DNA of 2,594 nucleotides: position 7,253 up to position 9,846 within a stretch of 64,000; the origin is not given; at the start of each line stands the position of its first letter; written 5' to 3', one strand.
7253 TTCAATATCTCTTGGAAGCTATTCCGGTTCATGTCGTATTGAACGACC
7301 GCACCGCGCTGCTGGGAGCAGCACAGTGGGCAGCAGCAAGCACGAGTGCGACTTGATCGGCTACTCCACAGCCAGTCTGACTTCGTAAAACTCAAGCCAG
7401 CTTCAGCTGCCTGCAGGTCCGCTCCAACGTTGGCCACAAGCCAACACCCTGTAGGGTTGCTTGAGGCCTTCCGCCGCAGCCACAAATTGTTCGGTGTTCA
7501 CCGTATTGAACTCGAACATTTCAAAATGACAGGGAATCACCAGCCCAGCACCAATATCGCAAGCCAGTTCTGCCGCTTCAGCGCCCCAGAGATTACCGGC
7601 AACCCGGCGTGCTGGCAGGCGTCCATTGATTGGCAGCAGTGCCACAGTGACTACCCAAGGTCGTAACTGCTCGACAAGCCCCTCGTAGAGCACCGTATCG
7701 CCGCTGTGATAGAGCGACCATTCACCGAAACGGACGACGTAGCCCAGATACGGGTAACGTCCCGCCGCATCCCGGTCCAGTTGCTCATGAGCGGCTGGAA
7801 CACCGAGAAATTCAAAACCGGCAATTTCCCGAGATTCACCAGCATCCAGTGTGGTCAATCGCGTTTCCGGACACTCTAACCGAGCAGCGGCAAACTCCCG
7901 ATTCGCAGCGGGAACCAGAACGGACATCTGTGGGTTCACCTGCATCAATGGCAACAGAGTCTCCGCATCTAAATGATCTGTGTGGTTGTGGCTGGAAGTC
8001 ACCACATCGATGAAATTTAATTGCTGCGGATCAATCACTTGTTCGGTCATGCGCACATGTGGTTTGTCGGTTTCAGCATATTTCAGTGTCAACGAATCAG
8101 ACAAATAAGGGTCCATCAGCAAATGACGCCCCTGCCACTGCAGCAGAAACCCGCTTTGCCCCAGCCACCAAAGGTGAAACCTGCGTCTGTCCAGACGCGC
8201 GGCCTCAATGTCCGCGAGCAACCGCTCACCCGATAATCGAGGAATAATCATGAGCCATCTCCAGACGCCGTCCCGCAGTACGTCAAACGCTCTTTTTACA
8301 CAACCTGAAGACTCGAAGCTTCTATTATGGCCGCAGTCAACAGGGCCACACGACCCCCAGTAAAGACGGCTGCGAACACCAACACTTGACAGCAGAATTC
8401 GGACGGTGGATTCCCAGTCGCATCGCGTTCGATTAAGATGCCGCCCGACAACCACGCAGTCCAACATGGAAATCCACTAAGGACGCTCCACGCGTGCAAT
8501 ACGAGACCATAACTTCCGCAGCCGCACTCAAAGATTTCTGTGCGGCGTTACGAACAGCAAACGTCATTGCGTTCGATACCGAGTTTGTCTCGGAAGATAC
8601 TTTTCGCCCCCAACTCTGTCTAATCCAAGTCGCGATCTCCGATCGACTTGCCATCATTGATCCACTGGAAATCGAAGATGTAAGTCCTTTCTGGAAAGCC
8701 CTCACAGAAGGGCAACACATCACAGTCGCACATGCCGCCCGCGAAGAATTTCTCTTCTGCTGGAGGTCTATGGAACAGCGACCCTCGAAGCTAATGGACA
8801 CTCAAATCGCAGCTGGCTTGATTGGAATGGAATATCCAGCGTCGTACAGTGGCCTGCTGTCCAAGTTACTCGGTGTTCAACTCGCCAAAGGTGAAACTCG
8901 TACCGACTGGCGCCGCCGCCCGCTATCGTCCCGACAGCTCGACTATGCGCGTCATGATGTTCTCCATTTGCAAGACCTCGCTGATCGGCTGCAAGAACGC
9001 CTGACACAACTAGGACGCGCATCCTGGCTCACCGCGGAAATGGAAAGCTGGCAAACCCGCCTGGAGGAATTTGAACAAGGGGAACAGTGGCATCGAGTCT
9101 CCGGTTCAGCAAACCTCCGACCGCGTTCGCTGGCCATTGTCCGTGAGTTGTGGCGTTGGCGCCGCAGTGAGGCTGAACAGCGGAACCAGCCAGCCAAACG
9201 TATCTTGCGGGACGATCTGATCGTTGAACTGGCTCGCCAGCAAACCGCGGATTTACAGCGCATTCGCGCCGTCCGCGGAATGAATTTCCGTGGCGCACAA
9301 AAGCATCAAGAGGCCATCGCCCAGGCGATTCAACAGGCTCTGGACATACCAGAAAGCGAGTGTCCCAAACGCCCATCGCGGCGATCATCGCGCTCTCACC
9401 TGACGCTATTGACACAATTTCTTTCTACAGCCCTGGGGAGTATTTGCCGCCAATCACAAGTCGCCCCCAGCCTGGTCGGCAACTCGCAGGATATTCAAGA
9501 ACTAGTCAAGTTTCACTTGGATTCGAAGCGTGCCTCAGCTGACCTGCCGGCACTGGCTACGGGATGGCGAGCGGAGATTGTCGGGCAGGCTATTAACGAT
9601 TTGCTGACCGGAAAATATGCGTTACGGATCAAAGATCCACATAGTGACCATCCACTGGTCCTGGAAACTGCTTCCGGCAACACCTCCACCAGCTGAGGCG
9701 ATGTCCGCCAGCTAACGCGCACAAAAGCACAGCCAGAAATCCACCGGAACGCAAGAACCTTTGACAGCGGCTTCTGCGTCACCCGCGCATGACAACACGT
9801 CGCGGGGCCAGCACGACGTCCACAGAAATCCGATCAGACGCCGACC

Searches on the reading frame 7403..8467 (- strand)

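Call 49: search_protein_families(library=pfam, proteins=[window:7403-8467:-], max_evalue=0.001)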
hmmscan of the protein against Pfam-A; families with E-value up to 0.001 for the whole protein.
window:7403-8467:- (354 aa): 2 families
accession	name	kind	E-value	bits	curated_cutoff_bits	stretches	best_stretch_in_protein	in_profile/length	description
PF12706.13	Lactamase_B_2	-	3.1e-19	69.8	27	1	116-315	3-200/200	Beta-lactamase superfamily domain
PF13483.12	Lactamase_B_3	-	5.2e-18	66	24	1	99-314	2-160/160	Beta-lactamase superfamily domain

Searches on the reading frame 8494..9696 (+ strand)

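Call 49: search_protein_families(library=pfam, proteins=[window:8494-9696:+], max_evalue=0.001)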
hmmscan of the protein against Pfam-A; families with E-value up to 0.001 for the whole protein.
window:8494-9696:+ (400 aa): 3 families
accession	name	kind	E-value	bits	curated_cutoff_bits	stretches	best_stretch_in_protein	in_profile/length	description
PF01612.26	DNA_pol_A_exo1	-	1.9e-33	116.2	23.6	1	3-170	1-172/173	3'-5' exonuclease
PF00570.28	HRDC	-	6.5e-11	42.5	23.8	1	213-279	2-68/68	HRDC domain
PF21293.2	RNAseD_HRDC_C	-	1.7e-05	25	25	1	313-366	13-65/66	Ribonuclease D, C-terminal HRDC domain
